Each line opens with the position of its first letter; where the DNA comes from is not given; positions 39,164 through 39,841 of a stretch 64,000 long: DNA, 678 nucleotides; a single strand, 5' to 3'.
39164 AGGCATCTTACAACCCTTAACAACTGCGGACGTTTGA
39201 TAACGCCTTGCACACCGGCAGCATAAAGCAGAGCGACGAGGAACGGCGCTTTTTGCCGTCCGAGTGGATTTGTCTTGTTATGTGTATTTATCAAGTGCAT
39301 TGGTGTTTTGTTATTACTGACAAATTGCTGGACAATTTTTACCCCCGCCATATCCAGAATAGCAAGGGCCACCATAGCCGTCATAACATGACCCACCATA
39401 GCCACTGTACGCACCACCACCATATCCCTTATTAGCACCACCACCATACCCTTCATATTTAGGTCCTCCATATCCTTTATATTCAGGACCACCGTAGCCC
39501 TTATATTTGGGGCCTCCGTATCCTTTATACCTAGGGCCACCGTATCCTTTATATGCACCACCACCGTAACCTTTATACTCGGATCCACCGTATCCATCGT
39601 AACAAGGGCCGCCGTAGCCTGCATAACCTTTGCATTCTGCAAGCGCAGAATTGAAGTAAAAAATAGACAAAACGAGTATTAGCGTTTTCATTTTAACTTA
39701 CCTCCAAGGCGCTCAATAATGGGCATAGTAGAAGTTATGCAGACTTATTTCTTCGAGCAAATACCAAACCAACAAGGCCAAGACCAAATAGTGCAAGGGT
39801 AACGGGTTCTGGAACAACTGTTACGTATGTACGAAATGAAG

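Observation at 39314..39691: Secreted protein built from about 11 tandem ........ octapeptide repeats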

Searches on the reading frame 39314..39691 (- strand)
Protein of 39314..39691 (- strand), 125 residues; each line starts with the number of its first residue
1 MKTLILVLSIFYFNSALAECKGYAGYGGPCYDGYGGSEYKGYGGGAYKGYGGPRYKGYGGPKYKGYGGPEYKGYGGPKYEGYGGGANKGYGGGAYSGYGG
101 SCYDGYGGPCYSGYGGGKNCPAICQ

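Call 5: search_protein_families(library=pfam, proteins=[window:39314-39691:-], max_evalue=0.1)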
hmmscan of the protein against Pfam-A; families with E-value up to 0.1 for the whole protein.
window:39314-39691:- (125 aa): 0 families

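Call 6: search_protein_families(library=ncbifam, proteins=[window:39314-39691:-], max_evalue=0.1)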
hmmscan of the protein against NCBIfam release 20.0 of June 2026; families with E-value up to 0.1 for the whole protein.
window:39314-39691:- (125 aa): 0 families

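Call 7: find_homologous_proteins(query=window:39314-39691:-, max_evalue=0.001)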
Query window:39314-39691:- (125 aa): 20 proteins with E <= 0.001 among 3602 candidates.
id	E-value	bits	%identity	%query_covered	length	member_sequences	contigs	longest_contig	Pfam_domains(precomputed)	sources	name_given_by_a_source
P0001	4.3e-23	100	55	54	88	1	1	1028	-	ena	-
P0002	7.7e-20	89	55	97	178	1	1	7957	-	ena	-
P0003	1.7e-19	88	75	44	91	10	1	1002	-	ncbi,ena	-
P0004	2.6e-19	87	48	99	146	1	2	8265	-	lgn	-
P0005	7.6e-19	86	71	50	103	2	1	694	-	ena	-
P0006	7.4e-16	76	72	46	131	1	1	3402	-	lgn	-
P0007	2.5e-15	75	40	100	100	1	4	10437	-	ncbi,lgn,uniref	ncbi:hypothetical protein [Porticoccus sp.]|uniref:hypothetical protein n=1 Tax=Porticoccus sp. TaxI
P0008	3.9e-15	74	74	49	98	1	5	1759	-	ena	-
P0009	6.2e-15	73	47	55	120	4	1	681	-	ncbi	-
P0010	3.1e-14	71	71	62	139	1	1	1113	-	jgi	-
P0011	7.5e-14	70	48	70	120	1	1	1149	-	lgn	-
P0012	1.7e-13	69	42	100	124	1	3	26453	-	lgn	-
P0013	1.3e-11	62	62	62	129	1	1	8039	-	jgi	jgi:hypothetical protein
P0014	1.7e-11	62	57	65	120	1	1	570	-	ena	-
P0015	4.2e-11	61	47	69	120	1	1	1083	-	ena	-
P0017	4.5e-10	57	61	62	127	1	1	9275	-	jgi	jgi:hypothetical protein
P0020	3.5e-7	48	80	16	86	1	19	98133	-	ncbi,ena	-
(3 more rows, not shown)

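Call 12: find_encoding_contigs(protein=window:39314-39691:-, flank=10000, max_places=4)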
Protein window:39314-39691:- (125 aa): 10 contigs read that carry it; 4 places shown.
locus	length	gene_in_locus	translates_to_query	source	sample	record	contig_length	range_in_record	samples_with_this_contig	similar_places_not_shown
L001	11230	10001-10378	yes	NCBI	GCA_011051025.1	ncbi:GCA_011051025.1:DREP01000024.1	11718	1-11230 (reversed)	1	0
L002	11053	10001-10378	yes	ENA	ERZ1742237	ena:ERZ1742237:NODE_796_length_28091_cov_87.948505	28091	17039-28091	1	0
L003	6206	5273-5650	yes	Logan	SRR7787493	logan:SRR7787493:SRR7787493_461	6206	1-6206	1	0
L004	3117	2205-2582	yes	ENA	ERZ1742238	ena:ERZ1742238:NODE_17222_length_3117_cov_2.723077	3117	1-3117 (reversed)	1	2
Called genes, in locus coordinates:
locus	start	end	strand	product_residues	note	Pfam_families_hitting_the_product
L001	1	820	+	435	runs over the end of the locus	PF13116:YhdP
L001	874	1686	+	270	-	PF00795:CN_hydrolase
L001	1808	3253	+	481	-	PF01523:PmbA_TldD_1st, PF19290:PmbA_TldD_2nd, PF19289:PmbA_TldD_3rd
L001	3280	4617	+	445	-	PF01523:PmbA_TldD_1st, PF19290:PmbA_TldD_2nd, PF19289:PmbA_TldD_3rd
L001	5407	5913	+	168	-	PF07589:PEP_exosort_dom (weak)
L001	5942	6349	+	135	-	-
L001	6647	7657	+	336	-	PF01548:DEDD_Tnp_IS110, PF02371:Transposase_20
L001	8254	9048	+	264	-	PF13365:Trypsin_2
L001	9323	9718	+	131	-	-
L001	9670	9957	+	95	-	PF07589:PEP_exosort_dom (weak)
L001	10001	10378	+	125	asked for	-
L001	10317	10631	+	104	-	-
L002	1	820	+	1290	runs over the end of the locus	PF05359:DUF748, PF13116:YhdP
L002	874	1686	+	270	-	PF00795:CN_hydrolase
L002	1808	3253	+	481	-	PF01523:PmbA_TldD_1st, PF19290:PmbA_TldD_2nd, PF19289:PmbA_TldD_3rd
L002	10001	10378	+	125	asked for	-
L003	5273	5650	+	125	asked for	-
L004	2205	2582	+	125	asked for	-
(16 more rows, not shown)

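Call 13: find_encoding_contigs(protein=P0012, flank=8000, max_places=3)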
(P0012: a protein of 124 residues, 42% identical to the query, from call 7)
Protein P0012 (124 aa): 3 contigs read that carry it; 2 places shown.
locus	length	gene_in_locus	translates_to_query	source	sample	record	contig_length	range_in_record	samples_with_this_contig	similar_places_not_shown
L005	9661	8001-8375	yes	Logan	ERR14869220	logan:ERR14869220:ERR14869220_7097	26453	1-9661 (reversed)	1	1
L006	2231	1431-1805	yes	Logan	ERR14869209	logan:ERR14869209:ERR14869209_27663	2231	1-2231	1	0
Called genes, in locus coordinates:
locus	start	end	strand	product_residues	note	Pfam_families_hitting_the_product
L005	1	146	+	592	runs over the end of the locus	PF05496:RuvB_N (weak), PF06068:TIP49 (faint), PF13191:AAA_16 (faint), PF13177:DNA_pol3_delta2, PF13401:AAA_22 (weak), PF00004:AAA, PF22608:DNAX_ATPase_lid, PF12169:DNA_pol3_gamma3, +1 more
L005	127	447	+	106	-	PF02575:YbaB_DNA_bd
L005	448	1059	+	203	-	PF21176:RecR_HhH, PF01751:Toprim, PF13662:Toprim_4, PF21175:RecR_C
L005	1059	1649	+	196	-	PF00025:Arf, PF00071:Ras (weak)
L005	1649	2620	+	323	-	PF02445:NadA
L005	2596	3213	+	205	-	-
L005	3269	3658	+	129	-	-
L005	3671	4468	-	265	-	-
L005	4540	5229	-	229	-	-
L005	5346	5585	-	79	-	PF07043:DUF1328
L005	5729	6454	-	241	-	-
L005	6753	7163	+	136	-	-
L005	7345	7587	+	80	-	-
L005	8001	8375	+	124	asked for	-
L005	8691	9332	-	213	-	PF04828:GFA (faint), PF19648:DUF6151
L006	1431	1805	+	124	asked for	-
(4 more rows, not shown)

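Call 14: find_encoding_contigs(protein=P0020, flank=8000, max_places=3)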
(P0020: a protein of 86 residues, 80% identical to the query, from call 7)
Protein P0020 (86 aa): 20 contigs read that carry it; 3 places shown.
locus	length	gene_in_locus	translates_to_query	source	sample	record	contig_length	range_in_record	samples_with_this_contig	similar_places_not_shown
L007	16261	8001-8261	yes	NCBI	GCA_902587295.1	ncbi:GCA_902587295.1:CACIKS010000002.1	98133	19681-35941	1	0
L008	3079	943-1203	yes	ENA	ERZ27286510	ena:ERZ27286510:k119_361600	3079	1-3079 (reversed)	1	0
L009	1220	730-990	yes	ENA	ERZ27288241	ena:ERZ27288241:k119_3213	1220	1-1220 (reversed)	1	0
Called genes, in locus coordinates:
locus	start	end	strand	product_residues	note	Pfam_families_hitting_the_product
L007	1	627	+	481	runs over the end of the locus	-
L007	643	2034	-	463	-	PF00206:Lyase_1, PF10415:FumaraseC_C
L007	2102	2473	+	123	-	PF01503:PRA-PH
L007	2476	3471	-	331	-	-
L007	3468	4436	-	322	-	PF01522:Polysacc_deac_1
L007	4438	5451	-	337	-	-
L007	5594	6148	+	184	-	-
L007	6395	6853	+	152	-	-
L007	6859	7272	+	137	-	-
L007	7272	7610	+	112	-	-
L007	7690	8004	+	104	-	-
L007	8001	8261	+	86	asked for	-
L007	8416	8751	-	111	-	PF05656:DUF805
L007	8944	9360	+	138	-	-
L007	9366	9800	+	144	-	-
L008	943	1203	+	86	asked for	-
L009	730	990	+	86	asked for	-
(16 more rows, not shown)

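Call 18: find_encoding_contigs(protein=P0007, flank=6000, max_places=3)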
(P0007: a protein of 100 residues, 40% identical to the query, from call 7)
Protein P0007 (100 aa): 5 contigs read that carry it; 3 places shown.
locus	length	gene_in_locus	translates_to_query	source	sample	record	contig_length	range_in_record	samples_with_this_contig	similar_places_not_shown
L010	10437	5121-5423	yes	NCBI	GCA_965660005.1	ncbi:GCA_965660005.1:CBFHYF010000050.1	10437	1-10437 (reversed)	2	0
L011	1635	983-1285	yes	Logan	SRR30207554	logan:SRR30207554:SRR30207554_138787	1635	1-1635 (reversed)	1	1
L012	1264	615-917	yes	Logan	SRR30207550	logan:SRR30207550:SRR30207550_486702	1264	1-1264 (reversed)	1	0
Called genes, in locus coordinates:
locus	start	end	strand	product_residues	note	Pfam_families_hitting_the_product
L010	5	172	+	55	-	PF13532:2OG-FeII_Oxy_2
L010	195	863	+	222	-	PF00072:Response_reg, PF00196:GerE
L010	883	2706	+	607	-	PF01541:GIY-YIG, PF27096:UvrC_M, PF02151:UVR, PF22920:UvrC_RNaseH, PF08459:UvrC_RNaseH_dom, PF14520:HHH_5, PF12826:HHH_2 (weak), PF00633:HHH (weak)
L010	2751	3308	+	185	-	PF01066:CDP-OH_P_transf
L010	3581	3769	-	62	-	-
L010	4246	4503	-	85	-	PF06769:YoeB_toxin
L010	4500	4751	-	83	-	PF02604:PhdYeFM_antitox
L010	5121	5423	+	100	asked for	-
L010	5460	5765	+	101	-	PF02567:PhzC-PhzF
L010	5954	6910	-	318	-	PF00561:Abhydrolase_1, PF12146:Hydrolase_4, PF12697:Abhydrolase_6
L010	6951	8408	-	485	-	PF00070:Pyr_redox (faint), PF00743:FMO-like, PF01266:DAO (weak), PF01946:Thi4 (faint), PF07992:Pyr_redox_2 (faint), PF13450:NAD_binding_8, PF13738:Pyr_redox_3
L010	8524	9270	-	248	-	PF01145:Band_7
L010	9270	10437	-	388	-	PF24961:NfeD_membrane, PF01957:NfeD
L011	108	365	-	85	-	PF06769:YoeB_toxin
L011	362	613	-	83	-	PF02604:PhdYeFM_antitox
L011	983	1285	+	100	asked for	-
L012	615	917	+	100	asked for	-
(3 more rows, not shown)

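Call 19: find_encoding_contigs(protein=P0017, flank=6000, max_places=2)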
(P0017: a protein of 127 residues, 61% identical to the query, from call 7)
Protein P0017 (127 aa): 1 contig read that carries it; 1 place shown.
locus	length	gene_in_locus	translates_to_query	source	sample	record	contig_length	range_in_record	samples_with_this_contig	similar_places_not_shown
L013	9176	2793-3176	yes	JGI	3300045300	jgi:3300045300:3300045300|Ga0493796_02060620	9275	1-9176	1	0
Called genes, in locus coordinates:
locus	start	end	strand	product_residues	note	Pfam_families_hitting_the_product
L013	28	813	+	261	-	PF07690:MFS_1 (weak)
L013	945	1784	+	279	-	-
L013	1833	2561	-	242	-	PF13505:OMP_b-brl (weak)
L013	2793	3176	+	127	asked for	-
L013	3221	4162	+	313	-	-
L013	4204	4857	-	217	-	PF00730:HhH-GPD, PF00633:HHH (weak)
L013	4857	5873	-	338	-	PF04909:Amidohydro_2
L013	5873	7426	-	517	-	PF01406:tRNA-synt_1e, PF00133:tRNA-synt_1 (weak), PF09334:tRNA-synt_1g (weak), PF01921:tRNA-synt_1f (weak), PF09190:DALR_2 (weak)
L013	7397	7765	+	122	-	-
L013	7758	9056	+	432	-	PF07969:Amidohydro_3 (faint), PF01979:Amidohydro_1, PF12890:DHOase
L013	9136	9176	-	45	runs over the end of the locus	?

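Call 23: search_solved_structures(query=A1, max_evalue=10, show_alignments=2)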
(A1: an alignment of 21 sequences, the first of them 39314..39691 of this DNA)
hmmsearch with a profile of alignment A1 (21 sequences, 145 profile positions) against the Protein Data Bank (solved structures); distinct sequences matched with E-value up to 10: 0.

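Call 28: predict_structure(alignment_id=A1)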
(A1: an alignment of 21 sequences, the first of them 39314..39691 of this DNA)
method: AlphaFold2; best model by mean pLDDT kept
length: 125 residues; sequences in the alignment: 21
mean_pLDDT: 75.1   pTM: 0.38
mean pLDDT of the five models: 75.1, 74.2, 74.0, 69.3, 65.6
residues with pLDDT >= 90: 4; 70-90: 89; 50-70: 18; < 50: 14
segments of 3 or more residues with pLDDT < 50: 74-86
pLDDT, mean of each block of 10 residues (from residue 1): 87 74 87 86 85 80 68 48 45 75 86 80 78
secondary structure, 60 per line:
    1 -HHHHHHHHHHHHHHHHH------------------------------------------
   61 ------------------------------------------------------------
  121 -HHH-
elements in order: H2-18

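Call 30: search_protein_representatives(alignment_id=A1)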
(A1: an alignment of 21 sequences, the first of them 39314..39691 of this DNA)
Query: 21 sequences, 145 profile positions. Proteins with E-value up to 0.001 (for the whole library): 392; up to 1e-10: 151; up to 1e-30: 13. The best 150 are listed.
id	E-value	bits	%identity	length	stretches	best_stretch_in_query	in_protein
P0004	6.3e-48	178.3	-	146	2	1-120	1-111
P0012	8.8e-47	174.6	-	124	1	15-141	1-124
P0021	2.9e-45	169.7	-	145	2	61-143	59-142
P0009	9.7e-45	168.0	-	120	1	15-141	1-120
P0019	8.3e-44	165.0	-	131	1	15-141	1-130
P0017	1.0e-41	158.2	-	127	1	15-141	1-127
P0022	4.6e-40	152.8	-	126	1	17-140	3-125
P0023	1.0e-39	151.7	-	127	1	15-141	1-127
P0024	7.6e-37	142.4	-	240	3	61-137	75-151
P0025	9.6e-36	138.8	-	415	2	45-120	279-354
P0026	2.5e-35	137.5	-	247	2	60-137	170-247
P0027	1.1e-31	125.7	-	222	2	60-137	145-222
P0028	8.8e-31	122.7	-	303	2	59-137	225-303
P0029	9.8e-30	119.4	-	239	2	60-137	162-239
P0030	1.4e-29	118.9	-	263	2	60-136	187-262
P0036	9.5e-29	116.2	-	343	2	59-137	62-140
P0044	2.2e-27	111.7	-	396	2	61-137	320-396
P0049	3.7e-26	107.8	-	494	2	60-137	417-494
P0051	1.7e-25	105.6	-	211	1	49-138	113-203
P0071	2.2e-21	92.3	-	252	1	51-137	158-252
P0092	3.5e-17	78.6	-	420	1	48-136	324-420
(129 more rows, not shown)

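Call 34: search_protein_families(library=pfam, proteins=[P0028, P0044, P0036, P0049, P0051, P0027, P0025, P0071, P0092, P0024], max_evalue=0.01)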
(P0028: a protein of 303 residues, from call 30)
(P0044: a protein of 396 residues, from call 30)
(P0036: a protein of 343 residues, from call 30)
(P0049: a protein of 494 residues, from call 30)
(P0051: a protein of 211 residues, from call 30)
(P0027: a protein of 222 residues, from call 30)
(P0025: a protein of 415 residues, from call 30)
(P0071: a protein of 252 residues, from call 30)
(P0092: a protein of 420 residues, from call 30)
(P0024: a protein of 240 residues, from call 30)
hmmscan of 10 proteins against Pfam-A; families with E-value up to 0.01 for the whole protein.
P0028 (303 aa): 1 family
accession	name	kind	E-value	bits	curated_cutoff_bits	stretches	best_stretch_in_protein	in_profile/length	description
PF08238.18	Sel1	-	1.7e-05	25.6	30.7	1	48-84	1-36/36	Sel1 repeat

P0044 (396 aa): 20 families
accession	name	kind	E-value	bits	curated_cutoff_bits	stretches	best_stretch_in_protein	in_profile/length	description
PF07719.23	TPR_2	-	9.1e-16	57.1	27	2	173-204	3-34/34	Tetratricopeptide repeat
PF13432.12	TPR_16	-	9.2e-14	52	32.7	2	143-204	3-64/65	Tetratricopeptide repeat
PF00515.34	TPR_1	-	6e-13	48.5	27.8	1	173-204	3-34/34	Tetratricopeptide repeat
PF13181.12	TPR_8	-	8.3e-12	44.7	25.7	1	177-204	7-34/34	Tetratricopeptide repeat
PF13428.12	TPR_14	-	1.9e-11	43.9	23.5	1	173-213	3-43/44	Tetratricopeptide repeat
PF13431.12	TPR_17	-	2.7e-10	40.1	24.4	1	193-225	1-32/34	Tetratricopeptide repeat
PF13414.12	TPR_11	-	3.3e-10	39.9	26.8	1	186-218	9-41/42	TPR repeat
PF13174.12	TPR_6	-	1.9e-09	38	26.3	1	173-203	2-32/33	Tetratricopeptide repeat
PF13176.12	TPR_7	-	4.9e-09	36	27.9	1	177-202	5-30/36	Tetratricopeptide repeat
PF14559.12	TPR_19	-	5.1e-09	36.8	25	1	185-247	5-65/68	Tetratricopeptide repeat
PF25063.1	ARM_TT21_C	-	2.4e-06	28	35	1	147-218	105-177/209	Tetratricopeptide repeat protein 21 C-terminal ARM domain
PF23914.1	TPR_CcmH_CycH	-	2.7e-06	27.7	42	0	195-245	40-89/158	Cytochrome c-type biogenesis protein H TPR domain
PF13371.12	TPR_9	-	1e-05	25.9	35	0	140-172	32-64/73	Tetratricopeptide repeat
PF12895.13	ANAPC3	-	3.9e-05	24.3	27.2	1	152-229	4-79/82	Anaphase-promoting complex, cyclosome, subunit 3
PF01239.28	PPTA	-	0.00025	21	29.5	1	187-216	1-30/32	Protein prenyltransferase alpha subunit repeat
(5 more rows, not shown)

P0036 (343 aa): 1 family
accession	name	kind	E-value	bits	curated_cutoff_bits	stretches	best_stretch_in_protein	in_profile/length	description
PF11914.13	DUF3432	-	0.00018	22.2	26.7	0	99-143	21-65/98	Domain of unknown function (DUF3432)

P0049 (494 aa): 2 families
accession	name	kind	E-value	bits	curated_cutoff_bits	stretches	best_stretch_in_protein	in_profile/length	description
PF13181.12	TPR_8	-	1.4e-05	25.3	25.7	0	168-195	3-30/34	Tetratricopeptide repeat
PF07719.23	TPR_2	-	0.00087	19.7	27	0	229-257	3-31/34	Tetratricopeptide repeat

P0051 (211 aa): 1 family
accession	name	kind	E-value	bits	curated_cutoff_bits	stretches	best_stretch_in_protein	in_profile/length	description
PF13511.11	DUF4124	-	2.3e-08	34.6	22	1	14-45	2-31/56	Domain of unknown function (DUF4124)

P0027 (222 aa): 0 families

P0025 (415 aa): 0 families

P0071 (252 aa): 0 families

P0092 (420 aa): 3 families
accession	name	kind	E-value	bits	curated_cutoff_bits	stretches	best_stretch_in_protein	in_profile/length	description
PF00515.34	TPR_1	-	5.3e-05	23.3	27.8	0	77-103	1-27/34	Tetratricopeptide repeat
PF07719.23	TPR_2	-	0.00025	21.4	27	0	79-104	3-28/34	Tetratricopeptide repeat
PF13431.12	TPR_17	-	0.00075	20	24.4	0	78-96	14-32/34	Tetratricopeptide repeat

P0024 (240 aa): 0 families

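Call 35: fold_search(model_id=the predicted structure, library=pdb)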
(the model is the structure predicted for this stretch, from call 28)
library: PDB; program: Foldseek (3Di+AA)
matches with E <= 10: 0; with E <= 0.001: 0
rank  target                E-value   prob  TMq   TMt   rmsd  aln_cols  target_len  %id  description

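Call 37: find_related_loci(query=A1, collection=genome_contigs, flank=6000)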
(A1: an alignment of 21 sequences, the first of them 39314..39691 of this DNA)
Query A1 (125 aa) in genome_contigs; peptide patterns used: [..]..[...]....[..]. (x = any residue, [..] = any of these).
150 stretches matched a pattern; 83 encode a relative of the query (tblastn E <= 1e-3); the best 80 are kept; 79 distinct loci.
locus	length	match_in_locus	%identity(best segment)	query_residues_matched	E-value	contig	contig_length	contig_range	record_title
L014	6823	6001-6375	78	1-125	1e-39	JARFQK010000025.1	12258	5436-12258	MAG: Gammaproteobacteria bacterium isolate MAG_Ve_Sed_22 k141_3660923, whole genome shotgun sequence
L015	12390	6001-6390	57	1-125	3e-33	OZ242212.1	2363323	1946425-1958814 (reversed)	MAG: Candidatus Spongiihabitans sp. isolate 2f15a987-a670-4d91-b8ba-39cdc8936518 genome assembly, chromosome: 1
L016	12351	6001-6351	55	1-125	7e-31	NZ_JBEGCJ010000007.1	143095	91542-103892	Halomonas aquatica strain SSM6 contig7, whole genome shotgun sequence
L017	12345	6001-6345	56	9-123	1e-29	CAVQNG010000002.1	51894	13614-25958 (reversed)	MAG: uncultured Acidobacteriota bacterium isolate MFD03804.bin.1.44 genome assembly, contig: contig_16102, whole genome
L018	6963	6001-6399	56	1-125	2e-29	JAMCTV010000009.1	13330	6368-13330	MAG: Gammaproteobacteria bacterium isolate FK_Sedi_A_Bin.151 NODE_11586_length_13330_cov_2.32212, whole genome shotgun s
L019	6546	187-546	56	7-125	2e-28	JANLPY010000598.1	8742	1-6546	MAG: Hyphomicrobiaceae bacterium isolate OTE_38_metabat_276 OTE_38_k141_4568400, whole genome shotgun sequence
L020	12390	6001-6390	55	1-125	3e-28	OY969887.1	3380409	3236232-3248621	MAG: uncultured Alphaproteobacteria bacterium isolate MFD01231.bin.c.3 genome assembly, chromosome: 1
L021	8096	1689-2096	50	1-125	3e-28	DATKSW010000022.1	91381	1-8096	MAG TPA_asm: Steroidobacteraceae bacterium isolate SMAG_U14064 k141_868710, whole genome shotgun sequence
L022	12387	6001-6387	55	1-125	4e-27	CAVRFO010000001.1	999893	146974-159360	MAG: uncultured Gammaproteobacteria bacterium isolate MFD10113.bin.2.37 genome assembly, contig: contig_14222, whole gen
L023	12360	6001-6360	58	11-125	1e-26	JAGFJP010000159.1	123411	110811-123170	MAG: Thiogranum sp. isolate mag.26 k127_4731415, whole genome shotgun sequence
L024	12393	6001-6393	53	2-125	1e-26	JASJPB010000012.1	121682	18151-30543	MAG: Sulfuricellaceae bacterium isolate MAG_148 NODE_91_length_121682_cov_17.133268, whole genome shotgun sequence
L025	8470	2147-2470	62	19-125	3e-26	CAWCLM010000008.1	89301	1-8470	MAG: Sulfurovaceae bacterium isolate MFD03804.bin.1.162 genome assembly, contig: contig_47702, whole genome shotgun sequ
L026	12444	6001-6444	48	1-125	4e-26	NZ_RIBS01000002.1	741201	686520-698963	Montanilutibacter psychrotolerans strain ZS60 contig2, whole genome shotgun sequence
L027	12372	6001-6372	54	1-124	6e-26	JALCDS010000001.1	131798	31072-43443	MAG: Clostridiaceae bacterium isolate UW_TS_GAST1_1 Ga0455801_000013, whole genome shotgun sequence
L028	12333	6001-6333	59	16-125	9e-26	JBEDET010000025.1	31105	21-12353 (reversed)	MAG: Pseudomonadota bacterium isolate NASQAN2014_188_A_bin.37 scaffold_000133, whole genome shotgun sequence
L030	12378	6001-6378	56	4-125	3e-25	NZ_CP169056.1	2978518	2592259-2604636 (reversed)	Pseudoxanthomonas koreensis strain TDY-1 chromosome, complete genome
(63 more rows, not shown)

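Call 40: find_homologous_proteins(query=L030:5959-6381:+, max_evalue=0.00001)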
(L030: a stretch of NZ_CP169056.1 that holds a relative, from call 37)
Query L030:5959-6381:+ (140 aa): 318 proteins with E <= 0.00001 among 8000 candidates; the best 120 are listed.
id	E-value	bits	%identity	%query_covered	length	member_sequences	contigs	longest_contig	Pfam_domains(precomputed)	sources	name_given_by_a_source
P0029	1.6e-52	196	77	93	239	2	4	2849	-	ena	-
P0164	5.6e-51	191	77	94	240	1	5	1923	PF00515.35,PF13432.13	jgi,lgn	jgi:hypothetical protein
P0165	5.0e-50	188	78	96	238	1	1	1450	PF00515.35,PF13432.13,PF07719.24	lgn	-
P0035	6.2e-50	187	71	100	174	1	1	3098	-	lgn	-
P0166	6.4e-50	187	74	96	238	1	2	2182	-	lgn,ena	-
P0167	1.5e-49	186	68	100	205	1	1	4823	-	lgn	-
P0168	1.9e-49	186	81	87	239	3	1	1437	PF13432.13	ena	-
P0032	2.3e-49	186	82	79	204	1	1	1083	-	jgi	jgi:hypothetical protein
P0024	2.7e-49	185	68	98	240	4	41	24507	-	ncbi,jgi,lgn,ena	-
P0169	2.9e-49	185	70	100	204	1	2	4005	-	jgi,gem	-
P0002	6.2e-49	184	68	100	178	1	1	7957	-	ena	-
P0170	1.3e-48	183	68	99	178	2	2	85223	-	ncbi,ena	-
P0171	3.4e-47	179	86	79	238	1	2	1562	-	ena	-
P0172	4.2e-47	178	76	88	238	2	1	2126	PF13432.13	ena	-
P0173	5.4e-47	178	70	100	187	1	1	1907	-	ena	-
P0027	6.8e-46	174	65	99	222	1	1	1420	-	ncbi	-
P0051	1.5e-29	121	60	84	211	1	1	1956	PF13511.12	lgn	-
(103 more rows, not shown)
